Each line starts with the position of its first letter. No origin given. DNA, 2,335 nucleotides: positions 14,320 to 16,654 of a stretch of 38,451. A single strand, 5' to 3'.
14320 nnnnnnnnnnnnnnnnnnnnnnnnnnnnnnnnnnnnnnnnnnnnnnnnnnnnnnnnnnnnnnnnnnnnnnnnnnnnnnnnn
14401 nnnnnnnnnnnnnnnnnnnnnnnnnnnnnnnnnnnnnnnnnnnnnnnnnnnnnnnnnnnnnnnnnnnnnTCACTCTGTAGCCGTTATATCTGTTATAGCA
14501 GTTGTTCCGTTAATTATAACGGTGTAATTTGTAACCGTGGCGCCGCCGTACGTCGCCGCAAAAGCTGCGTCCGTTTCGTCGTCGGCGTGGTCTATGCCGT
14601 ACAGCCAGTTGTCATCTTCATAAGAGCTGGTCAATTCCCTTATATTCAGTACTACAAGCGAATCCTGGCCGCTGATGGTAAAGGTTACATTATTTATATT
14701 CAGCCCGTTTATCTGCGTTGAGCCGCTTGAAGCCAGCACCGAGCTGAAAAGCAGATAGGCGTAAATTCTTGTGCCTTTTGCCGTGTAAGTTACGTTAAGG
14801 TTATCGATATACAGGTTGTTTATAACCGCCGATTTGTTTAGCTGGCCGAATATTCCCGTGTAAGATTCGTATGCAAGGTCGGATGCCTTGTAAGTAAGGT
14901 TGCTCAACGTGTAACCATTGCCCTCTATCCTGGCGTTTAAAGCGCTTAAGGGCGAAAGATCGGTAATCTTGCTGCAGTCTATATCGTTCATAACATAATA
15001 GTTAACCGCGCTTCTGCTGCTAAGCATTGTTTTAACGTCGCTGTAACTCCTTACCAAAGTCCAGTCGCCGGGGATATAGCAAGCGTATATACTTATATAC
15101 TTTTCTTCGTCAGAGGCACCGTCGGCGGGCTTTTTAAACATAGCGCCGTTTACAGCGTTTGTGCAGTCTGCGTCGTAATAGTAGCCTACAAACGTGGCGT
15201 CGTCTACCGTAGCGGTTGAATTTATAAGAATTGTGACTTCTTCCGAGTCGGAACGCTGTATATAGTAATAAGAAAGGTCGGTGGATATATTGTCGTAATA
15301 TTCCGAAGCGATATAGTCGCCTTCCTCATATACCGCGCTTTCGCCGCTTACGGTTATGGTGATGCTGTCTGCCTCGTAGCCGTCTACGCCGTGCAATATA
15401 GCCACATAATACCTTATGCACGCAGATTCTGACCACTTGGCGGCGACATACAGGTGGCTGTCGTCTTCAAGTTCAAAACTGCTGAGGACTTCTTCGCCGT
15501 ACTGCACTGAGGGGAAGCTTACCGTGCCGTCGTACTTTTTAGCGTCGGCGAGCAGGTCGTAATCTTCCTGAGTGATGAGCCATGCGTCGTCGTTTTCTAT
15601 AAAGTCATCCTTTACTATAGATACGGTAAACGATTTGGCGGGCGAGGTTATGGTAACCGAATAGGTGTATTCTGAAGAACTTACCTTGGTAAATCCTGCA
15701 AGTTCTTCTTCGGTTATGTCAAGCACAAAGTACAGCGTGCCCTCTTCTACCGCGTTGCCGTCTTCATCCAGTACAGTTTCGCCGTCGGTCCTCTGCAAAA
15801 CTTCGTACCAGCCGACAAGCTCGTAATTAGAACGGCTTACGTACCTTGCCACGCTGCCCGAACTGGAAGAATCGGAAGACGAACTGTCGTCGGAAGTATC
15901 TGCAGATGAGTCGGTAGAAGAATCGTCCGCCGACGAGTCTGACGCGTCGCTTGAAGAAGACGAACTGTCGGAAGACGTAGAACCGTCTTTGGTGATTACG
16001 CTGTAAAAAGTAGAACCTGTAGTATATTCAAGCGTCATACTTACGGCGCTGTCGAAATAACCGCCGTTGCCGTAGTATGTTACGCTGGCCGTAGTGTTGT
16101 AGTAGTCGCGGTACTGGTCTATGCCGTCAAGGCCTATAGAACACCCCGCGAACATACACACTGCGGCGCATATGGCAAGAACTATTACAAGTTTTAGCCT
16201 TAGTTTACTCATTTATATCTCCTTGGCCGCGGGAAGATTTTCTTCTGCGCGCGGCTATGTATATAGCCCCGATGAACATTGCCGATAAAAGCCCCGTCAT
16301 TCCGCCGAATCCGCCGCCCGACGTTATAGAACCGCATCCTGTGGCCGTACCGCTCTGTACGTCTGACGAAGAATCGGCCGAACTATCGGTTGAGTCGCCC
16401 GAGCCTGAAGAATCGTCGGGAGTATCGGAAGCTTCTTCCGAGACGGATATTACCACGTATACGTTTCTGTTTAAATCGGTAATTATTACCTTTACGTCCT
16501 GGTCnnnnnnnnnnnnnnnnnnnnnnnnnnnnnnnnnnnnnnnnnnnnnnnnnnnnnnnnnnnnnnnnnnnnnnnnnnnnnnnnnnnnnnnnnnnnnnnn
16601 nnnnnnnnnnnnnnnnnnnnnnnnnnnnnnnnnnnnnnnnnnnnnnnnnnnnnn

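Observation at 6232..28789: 22.5-kb co-directional block coupling giant surface proteins and a CEP-like subtilase to an Opp-type peptide importer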

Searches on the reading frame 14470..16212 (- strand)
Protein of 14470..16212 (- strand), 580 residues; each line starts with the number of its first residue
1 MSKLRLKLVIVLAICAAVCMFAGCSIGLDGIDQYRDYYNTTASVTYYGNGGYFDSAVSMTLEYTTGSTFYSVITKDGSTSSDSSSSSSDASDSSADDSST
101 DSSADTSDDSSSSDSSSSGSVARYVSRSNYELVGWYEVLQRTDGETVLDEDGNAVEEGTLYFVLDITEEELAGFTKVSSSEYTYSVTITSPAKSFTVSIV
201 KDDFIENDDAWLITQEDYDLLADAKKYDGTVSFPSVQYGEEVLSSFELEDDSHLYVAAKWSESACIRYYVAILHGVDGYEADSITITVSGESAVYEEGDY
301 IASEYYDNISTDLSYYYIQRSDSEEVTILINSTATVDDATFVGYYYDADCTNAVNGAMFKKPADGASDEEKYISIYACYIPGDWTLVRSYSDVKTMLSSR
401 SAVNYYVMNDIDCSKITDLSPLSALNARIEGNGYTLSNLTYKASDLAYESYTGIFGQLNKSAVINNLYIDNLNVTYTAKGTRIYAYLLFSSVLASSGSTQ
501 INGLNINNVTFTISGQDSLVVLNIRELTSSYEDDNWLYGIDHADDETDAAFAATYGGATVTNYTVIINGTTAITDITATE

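Call 4: search_protein_families(library=pfam, proteins=[window:14470-16212:-], max_evalue=0.01)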
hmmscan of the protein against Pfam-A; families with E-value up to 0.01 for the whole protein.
window:14470-16212:- (580 aa): 0 families

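Call 9: search_protein_families(library=ncbifam, proteins=[window:14470-16212:-], max_evalue=0.01)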
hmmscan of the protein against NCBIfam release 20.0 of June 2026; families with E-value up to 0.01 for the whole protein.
window:14470-16212:- (580 aa): 0 families

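Call 10: find_encoding_contigs(protein=window:14470-16212:-, flank=10000, max_places=6)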
Protein window:14470-16212:- (580 aa): 1 contig read that carries it; 1 place shown.
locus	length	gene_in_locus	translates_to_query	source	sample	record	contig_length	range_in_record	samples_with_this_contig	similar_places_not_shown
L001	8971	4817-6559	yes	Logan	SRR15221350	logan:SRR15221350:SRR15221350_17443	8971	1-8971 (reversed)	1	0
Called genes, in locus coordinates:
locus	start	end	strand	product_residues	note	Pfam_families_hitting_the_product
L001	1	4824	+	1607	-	?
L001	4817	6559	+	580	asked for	-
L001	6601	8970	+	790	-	?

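Call 40: find_homologous_proteins(query=window:14470-16212:-, max_evalue=0.00001)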
Query window:14470-16212:- (580 aa): 6 proteins with E <= 0.00001 among 8000 candidates.
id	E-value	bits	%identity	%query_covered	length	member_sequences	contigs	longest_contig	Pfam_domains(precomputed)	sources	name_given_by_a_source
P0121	0.0e+0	1239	100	100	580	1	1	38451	-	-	-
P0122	3.6e-80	288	35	97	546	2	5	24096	-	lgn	-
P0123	1.1e-31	128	30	50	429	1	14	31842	-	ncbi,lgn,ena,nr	ncbi:MAG: hypothetical protein IJ284_01435 [Clostridia bacterium]|nr:hypothetical protein [Clostridi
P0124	1.6e-29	121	28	53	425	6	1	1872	-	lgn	-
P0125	4.3e-23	100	29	53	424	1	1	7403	-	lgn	-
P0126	1.0e-21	95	27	49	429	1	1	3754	-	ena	-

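Call 43: search_protein_families(library=pfam, proteins=[window:14470-16212:-], max_evalue=10)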
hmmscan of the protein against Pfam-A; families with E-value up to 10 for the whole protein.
window:14470-16212:- (580 aa): 0 families
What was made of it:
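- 14470..16212 (-): 580-aa lipoprotein (LIPO) of an uncharacterised family. It is the universal upstream partner of the SBP. The conserved part is aa ~240-575, and aa 78-125 is a Ser/Asp-rich linker. No Pfam or NCBIfam hit (calls 4, 9, 43).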

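Call 46: find_homologous_proteins(query=A2, max_evalue=0.00001)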
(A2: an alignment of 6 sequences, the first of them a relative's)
Query A2 (6 sequences) (580 aa, profile of the alignment): 7 proteins with E <= 0.00001 among 8000 candidates.
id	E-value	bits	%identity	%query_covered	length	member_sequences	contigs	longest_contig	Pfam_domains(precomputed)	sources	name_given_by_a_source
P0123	1.5e-198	678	30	50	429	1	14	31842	-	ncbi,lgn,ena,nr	ncbi:MAG: hypothetical protein IJ284_01435 [Clostridia bacterium]|nr:hypothetical protein [Clostridi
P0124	1.6e-197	675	28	53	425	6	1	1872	-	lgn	-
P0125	5.0e-191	653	29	53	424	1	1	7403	-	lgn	-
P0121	1.7e-151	523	100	100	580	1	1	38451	-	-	-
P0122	2.9e-151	522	35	97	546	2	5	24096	-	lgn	-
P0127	1.9e-94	335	28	44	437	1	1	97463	-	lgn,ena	-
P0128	5.1e-6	44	30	16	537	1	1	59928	PF07581.18,PF00700.28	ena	-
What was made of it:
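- On GLUG-motif protein (Pfam PF07581): One distant hit of the lipoprotein profile carries PF07581 (call 46).
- Tried and rejected: Two word-indexed protein searches with the lipoprotein, as a single sequence and as a 6-sequence profile, returned only 6-7 hits (calls 40, 46).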

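Call 65: predict_structure(alignment_id=A3)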
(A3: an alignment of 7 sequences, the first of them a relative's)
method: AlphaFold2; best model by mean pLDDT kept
length: 580 residues; sequences in the alignment: 7
mean_pLDDT: 63.4   pTM: 0.54
mean pLDDT of the five models: 63.4, 55.8, 54.3, 49.9, 47.8
residues with pLDDT >= 90: 33; 70-90: 207; 50-70: 185; < 50: 155
segments of 3 or more residues with pLDDT < 50: 18-31, 50-57, 71-129, 144-157, 234-239, 307-315, 321-334, 534-537, 570-580
pLDDT, mean of each block of 10 residues (from residue 1): 59 54 33 57 64 47 68 32 28 33 32 29 44 63 47 48 67 76 70 71 56 67 58 50 66 66 67 69 74 81 55 48 43 59 83 63 55 79 87 86 86 90 86 91 86 82 89 86 77 68 87 75 53 50 54 76 72 37
secondary structure, 60 per line:
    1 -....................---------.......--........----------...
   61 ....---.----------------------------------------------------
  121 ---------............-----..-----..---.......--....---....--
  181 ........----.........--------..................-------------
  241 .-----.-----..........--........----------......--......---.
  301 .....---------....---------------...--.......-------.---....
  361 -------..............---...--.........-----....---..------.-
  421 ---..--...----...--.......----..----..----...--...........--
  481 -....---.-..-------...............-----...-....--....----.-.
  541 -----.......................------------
elements in order: H2-21 H31-37 E40-47 E58-64 E130-141 E159-165 H168-171 E175-178 E181-188 E193-201 E210-214 H215-227 E253-262 E265-272 E283-288 E291-296 E300-305 E315-318 E334-336 E339-345 E357-360 H368-371 E372-381 E385-387 H390-398 E404-407 E428-430 E435-437 E440-446 E463-465 E468-478 E482-485 E500-514 E520-522 E524-527 E530-533 H546-555 E556-568
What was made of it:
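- Tried and rejected: The lipoprotein AF2 model was only moderately confident (pLDDT 63, call 65).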

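Call 69: fold_search(model_id=the predicted structure, library=pdb)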
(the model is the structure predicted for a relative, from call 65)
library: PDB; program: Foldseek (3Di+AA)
matches with E <= 10: 311; with E <= 0.001: 0
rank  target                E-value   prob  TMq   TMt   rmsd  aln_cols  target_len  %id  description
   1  6m48_B                4.4e-03  0.35  0.10  0.08  20.6       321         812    9  Crystal structure of pilus adhesin, SpaC from Lactobacillus rhamnosus GG - P21212 form (released 2020-07-29)
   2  6m48_A                8.5e-03  0.30  0.11  0.08  20.8       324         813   10  Crystal structure of pilus adhesin, SpaC from Lactobacillus rhamnosus GG - P21212 form (released 2020-07-29)
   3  5ny0                  1.3e-02  0.63  0.10  0.15  13.6       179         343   14  L. reuters 100-23 SRRP (released 2018-03-21)
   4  5u5o                  1.5e-02  0.23  0.10  0.17  18.5       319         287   10  Bacterial adhesin from Mobiluncus mulieris containing intramolecular disulfide, isopeptide, and ester bond cross-links ( (released 2018-06-13)
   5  1pcl                  2.0e-02  0.21  0.08  0.12  16.8       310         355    9  UNUSUAL STRUCTURAL FEATURES IN THE PARALLEL BETA-HELIX IN PECTATE LYASES (released 1995-02-14)
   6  8f70                  2.4e-02  0.15  0.07  0.08  20.3       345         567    8  Identification of an Immunodominant region on a Group A Streptococcus T-antigen Reveals Temperature-Dependent Motion in  (released 2023-03-08)
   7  6m3y                  2.7e-02  0.16  0.10  0.08  20.5       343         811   10  Crystal structure of pilus adhesin, SpaC from Lactobacillus rhamnosus GG - open conformation (released 2020-07-29)
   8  7bvx                  3.4e-02  0.25  0.11  0.20  16.1       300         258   12  Crystal structure of C-terminal fragment of pilus adhesin SpaC from Lactobacillus rhamnosus GG-Iodide soaked (released 2020-07-29)
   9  7w6b                  4.8e-02  0.16  0.10  0.08  24.1       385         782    8  Crystal Structure of PitA from pilus islet-2 of Streptococcus oralis (released 2022-06-01)
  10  6n0a_B                4.8e-02  0.09  0.07  0.11  20.9       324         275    9  Structure of the major pilin protein (T-18.1) from Streptococcus pyogenes serotype MGAS8232 (released 2019-04-17)
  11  6bbw_A                5.3e-02  0.09  0.07  0.12  20.6       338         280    8  Structure of the major pilin protein (T3.2) from Streptococcus pyogenes serotype GAS13637 (released 2018-10-24)
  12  6n5m_A                6.9e-02  0.16  0.07  0.17  13.6       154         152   14  Crystal structure of ABIN-1 UBAN in complex with one M1-linked di-ubiquitin (released 2019-07-17)
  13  5xya                  6.9e-02  0.10  0.09  0.05  19.7       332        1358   10  Crystal structure of a serine protease from Streptococcus species (released 2018-08-08)
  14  6vjb                  7.2e-02  0.16  0.11  0.06  19.7       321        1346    9  Crystal structure of a catalytically inactive CXC Chemokine-degrading protease SpyCEP from Streptococcus pyogenes (released 2020-04-15)
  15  1d2p                  9.8e-02  0.10  0.09  0.12  16.4       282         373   12  CRYSTAL STRUCTURE OF TWO B REPEAT UNITS (B1B2) OF THE COLLAGEN BINDING PROTEIN (CNA) OF STAPHYLOCOCCUS AUREUS (released 2000-09-27)
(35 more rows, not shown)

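Call 78: search_protein_representatives(alignment_id=A3)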
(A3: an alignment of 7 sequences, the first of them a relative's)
Query: 7 sequences, 426 profile positions. Proteins with E-value up to 0.001 (for the whole library): 5797; up to 1e-10: 1617; up to 1e-30: 331. The best 150 are listed.
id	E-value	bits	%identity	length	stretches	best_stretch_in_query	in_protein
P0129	8.6e-173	591.5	-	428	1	1-424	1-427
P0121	5.1e-143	493.4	-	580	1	1-425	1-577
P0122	1.2e-140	485.6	-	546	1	18-424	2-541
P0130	1.1e-128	446.2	-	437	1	1-424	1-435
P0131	1.6e-124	432.5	-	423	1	1-425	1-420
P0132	3.7e-123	428.0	-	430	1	5-415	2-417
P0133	1.1e-115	403.4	-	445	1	1-418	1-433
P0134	3.1e-115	401.9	-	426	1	1-425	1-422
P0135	5.6e-115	401.1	-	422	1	1-420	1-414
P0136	6.5e-115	400.9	-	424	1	1-417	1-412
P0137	1.1e-114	400.0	-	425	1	1-418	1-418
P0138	5.9e-114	397.7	-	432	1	1-423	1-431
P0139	6.1e-113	394.4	-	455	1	1-419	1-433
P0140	1.1e-112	393.5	-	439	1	1-417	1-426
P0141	2.8e-111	388.9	-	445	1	1-425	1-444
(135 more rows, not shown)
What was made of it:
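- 14470..16212 (-): The family has 331 representatives at E<=1e-30, typically 410-460 aa (call 78).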

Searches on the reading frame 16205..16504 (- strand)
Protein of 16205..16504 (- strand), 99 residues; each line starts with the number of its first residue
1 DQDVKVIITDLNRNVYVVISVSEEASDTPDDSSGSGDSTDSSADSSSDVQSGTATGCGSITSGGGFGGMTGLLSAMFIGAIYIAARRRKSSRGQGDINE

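Call 43: search_protein_families(library=pfam, proteins=[window:16205-16504:-], max_evalue=10)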
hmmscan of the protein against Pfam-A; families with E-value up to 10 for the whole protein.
window:16205-16504:- (99 aa): 3 families
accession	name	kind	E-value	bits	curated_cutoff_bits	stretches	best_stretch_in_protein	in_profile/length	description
PF07213.16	DAP10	-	0.078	13.4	22.9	1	46-96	17-68/79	DAP10 membrane protein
PF09490.15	CbtA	-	0.11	12.8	30.7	1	37-88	55-106/239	Probable cobalt transporter subunit (CbtA)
PF13121.11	DUF3976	-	4.9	8.1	25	0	48-81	8-34/40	Domain of unknown function (DUF3976)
